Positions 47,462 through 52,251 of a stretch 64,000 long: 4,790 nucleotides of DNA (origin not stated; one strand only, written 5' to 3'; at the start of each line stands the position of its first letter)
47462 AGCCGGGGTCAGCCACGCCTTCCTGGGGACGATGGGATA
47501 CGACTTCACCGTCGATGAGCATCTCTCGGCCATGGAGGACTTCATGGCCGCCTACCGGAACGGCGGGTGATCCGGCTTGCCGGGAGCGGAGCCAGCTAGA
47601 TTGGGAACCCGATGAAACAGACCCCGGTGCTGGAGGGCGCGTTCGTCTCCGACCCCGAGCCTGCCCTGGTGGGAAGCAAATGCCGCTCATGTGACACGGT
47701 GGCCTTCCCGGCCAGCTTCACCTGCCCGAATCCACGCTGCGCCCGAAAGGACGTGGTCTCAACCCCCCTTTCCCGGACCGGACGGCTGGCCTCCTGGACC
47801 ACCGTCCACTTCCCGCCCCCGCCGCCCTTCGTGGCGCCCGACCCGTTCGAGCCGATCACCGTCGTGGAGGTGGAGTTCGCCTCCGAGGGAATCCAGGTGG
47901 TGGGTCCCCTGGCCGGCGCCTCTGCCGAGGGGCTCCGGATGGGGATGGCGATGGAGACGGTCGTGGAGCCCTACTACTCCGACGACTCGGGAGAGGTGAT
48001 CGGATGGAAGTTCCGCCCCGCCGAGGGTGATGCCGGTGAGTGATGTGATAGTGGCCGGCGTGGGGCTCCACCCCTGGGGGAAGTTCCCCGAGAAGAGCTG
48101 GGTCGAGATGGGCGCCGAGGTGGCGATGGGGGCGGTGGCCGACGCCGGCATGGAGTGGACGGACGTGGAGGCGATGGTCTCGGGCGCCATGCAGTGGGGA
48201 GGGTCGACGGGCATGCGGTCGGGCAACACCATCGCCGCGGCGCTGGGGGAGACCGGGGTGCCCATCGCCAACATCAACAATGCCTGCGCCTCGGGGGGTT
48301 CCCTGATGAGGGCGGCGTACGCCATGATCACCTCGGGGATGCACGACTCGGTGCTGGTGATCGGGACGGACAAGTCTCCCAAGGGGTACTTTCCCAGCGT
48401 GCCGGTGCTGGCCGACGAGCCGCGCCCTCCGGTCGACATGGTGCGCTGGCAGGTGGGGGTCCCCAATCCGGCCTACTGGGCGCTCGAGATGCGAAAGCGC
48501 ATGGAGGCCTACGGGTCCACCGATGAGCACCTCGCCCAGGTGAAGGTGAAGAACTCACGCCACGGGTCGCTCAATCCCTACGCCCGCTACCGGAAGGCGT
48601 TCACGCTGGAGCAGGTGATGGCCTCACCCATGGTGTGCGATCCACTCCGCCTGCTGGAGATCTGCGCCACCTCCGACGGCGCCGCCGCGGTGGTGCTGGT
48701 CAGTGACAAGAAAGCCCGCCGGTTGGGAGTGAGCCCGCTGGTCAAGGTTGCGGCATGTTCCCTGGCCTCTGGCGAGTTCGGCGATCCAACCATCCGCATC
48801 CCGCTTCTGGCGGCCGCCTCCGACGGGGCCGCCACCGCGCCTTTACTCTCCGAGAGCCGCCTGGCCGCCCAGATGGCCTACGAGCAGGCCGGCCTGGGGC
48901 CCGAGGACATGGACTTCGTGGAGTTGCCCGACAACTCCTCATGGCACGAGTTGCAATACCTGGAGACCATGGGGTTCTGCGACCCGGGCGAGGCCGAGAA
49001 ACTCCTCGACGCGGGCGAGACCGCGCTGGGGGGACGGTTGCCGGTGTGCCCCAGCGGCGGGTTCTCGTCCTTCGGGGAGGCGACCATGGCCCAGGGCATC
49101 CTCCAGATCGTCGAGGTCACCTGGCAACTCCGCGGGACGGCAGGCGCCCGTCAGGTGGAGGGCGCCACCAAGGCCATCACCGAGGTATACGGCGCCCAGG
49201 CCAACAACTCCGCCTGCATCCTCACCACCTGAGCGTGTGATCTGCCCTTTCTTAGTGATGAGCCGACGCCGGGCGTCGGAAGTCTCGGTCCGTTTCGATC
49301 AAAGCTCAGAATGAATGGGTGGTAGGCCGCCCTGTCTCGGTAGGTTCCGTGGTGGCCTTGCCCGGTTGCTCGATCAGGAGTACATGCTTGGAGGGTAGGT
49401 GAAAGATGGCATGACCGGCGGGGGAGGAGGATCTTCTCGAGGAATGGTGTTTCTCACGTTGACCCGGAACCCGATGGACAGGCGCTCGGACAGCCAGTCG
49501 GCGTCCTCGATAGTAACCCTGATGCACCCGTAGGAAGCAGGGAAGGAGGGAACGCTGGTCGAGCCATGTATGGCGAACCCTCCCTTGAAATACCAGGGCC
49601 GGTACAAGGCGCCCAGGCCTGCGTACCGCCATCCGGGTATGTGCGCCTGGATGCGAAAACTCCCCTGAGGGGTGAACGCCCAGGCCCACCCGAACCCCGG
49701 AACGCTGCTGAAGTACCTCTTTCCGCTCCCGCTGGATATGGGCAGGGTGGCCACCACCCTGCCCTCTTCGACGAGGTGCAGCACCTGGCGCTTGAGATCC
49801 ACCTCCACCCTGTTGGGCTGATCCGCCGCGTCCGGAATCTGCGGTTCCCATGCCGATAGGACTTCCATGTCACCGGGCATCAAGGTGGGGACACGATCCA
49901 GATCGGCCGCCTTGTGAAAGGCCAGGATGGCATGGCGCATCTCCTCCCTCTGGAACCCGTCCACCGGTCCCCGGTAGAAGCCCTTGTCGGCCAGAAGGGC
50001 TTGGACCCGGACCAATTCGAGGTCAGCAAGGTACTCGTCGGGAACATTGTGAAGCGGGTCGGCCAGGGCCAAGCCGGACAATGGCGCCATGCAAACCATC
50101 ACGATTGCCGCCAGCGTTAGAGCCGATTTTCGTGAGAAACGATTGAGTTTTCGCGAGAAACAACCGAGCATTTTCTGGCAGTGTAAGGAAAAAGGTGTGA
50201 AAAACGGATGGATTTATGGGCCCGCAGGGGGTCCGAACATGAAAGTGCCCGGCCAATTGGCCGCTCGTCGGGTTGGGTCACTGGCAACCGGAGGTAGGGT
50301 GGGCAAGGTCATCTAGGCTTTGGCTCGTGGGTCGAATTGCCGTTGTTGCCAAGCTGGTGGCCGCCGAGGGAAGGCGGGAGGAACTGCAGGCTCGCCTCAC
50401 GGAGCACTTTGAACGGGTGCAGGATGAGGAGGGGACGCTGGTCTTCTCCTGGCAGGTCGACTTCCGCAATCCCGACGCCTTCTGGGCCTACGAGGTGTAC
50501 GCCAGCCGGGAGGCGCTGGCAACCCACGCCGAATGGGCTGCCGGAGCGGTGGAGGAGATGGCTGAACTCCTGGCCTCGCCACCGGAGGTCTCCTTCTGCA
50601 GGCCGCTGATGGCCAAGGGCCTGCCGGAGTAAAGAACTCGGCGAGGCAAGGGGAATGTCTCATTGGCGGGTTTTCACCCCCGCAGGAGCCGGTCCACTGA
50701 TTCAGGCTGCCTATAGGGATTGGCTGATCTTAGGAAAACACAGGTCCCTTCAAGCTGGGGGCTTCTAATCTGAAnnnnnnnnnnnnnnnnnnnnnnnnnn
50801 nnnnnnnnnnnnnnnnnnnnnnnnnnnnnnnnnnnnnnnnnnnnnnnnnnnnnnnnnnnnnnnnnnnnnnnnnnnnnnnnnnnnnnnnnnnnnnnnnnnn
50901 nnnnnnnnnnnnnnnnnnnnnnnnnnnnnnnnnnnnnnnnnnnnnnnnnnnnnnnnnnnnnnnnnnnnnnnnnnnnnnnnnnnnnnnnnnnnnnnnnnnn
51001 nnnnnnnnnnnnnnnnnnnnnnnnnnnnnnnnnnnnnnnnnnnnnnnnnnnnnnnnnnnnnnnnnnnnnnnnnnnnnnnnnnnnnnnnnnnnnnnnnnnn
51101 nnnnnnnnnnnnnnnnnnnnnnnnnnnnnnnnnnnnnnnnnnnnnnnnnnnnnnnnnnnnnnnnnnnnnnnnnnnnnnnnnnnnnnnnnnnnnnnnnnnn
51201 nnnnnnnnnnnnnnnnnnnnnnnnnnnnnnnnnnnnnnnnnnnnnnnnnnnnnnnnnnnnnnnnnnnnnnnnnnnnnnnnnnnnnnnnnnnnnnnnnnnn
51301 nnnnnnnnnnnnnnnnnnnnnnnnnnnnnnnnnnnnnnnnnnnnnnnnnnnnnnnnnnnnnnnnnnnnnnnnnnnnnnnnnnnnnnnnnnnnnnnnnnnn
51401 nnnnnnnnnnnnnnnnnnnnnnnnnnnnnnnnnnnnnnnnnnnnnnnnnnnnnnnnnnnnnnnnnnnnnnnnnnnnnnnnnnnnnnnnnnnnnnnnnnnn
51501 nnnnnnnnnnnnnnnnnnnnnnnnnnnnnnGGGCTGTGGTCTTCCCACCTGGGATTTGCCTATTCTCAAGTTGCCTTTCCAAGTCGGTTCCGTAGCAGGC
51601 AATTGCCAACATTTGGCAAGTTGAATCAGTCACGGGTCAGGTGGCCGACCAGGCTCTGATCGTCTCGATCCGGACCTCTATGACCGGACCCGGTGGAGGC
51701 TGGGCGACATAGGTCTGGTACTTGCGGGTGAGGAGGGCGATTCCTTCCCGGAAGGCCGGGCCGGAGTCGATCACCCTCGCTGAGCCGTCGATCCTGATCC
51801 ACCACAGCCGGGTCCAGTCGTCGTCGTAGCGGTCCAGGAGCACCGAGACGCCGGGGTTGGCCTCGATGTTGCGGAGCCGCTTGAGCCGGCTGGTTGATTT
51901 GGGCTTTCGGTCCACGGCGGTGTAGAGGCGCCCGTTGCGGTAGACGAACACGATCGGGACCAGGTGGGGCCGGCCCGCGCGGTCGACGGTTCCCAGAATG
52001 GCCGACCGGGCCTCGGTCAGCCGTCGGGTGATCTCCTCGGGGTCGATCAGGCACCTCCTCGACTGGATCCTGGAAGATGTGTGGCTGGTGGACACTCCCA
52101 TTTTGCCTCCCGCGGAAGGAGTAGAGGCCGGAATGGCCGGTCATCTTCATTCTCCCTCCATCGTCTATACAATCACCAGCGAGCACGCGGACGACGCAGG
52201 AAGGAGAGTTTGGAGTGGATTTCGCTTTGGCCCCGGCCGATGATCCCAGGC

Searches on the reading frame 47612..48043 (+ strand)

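Call 32: search_protein_families(library=pfam, proteins=[window:47612-48043:+], max_evalue=0.0001)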
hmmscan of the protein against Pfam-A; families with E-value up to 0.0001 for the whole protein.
window:47612-48043:+ (143 aa): 2 families
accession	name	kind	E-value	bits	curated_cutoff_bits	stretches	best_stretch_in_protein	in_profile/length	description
PF01796.24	OB_ChsH2_C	-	7.8e-11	42.2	27.1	1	52-118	3-64/65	ChsH2, C-terminal OB-fold domain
PF12172.15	zf-ChsH2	-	6.2e-05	23.1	23.2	1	16-46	6-34/37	ChsH2, rubredoxin-like zinc ribbon domain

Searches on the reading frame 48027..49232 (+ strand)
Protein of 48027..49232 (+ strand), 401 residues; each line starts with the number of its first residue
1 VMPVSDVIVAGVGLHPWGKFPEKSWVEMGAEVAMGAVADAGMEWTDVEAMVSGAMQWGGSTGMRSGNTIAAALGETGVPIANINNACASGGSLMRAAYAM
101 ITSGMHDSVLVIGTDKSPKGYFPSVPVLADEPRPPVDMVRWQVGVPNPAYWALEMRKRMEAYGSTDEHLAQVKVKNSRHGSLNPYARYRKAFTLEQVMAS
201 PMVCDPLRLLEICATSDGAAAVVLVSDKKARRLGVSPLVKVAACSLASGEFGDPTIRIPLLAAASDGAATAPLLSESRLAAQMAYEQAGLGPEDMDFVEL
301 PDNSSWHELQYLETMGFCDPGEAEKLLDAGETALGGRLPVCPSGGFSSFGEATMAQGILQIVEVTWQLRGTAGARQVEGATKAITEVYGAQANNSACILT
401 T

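Call 32: search_protein_families(library=pfam, proteins=[window:48027-49232:+], max_evalue=0.0001)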
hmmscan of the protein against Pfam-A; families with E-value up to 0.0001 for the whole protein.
window:48027-49232:+ (401 aa): 3 families
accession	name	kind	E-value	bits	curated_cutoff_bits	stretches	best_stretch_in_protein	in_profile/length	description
PF22691.2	Thiolase_C_1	-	2.6e-32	112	28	1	274-397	17-139/144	Thiolase C-terminal domain-like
PF00108.29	Thiolase_N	-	8.9e-12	45.4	26.4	1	18-227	16-259/260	Thiolase, N-terminal domain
PF08545.16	ACP_syn_III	-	1.3e-06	28.7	24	0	83-117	3-37/80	3-Oxoacyl-[acyl-carrier-protein (ACP)] synthase III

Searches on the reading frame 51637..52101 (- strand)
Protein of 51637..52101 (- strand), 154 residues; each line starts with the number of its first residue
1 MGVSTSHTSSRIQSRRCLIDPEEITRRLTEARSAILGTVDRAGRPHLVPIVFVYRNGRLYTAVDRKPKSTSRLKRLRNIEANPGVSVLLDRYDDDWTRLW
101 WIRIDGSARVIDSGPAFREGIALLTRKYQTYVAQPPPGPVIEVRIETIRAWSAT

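Call 32: search_protein_families(library=pfam, proteins=[window:51637-52101:-], max_evalue=0.0001)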
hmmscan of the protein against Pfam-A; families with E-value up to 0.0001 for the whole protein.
window:51637-52101:- (154 aa): 2 families
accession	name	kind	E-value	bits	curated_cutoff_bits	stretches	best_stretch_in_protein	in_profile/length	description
PF01243.27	PNPOx_N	-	1.3e-16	61.5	28.1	1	21-151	2-119/120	Pyridoxamine 5'-phosphate oxidase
PF12900.13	Pyridox_ox_2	-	1.4e-05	25.5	27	1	20-129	1-108/140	Pyridoxamine 5'-phosphate oxidase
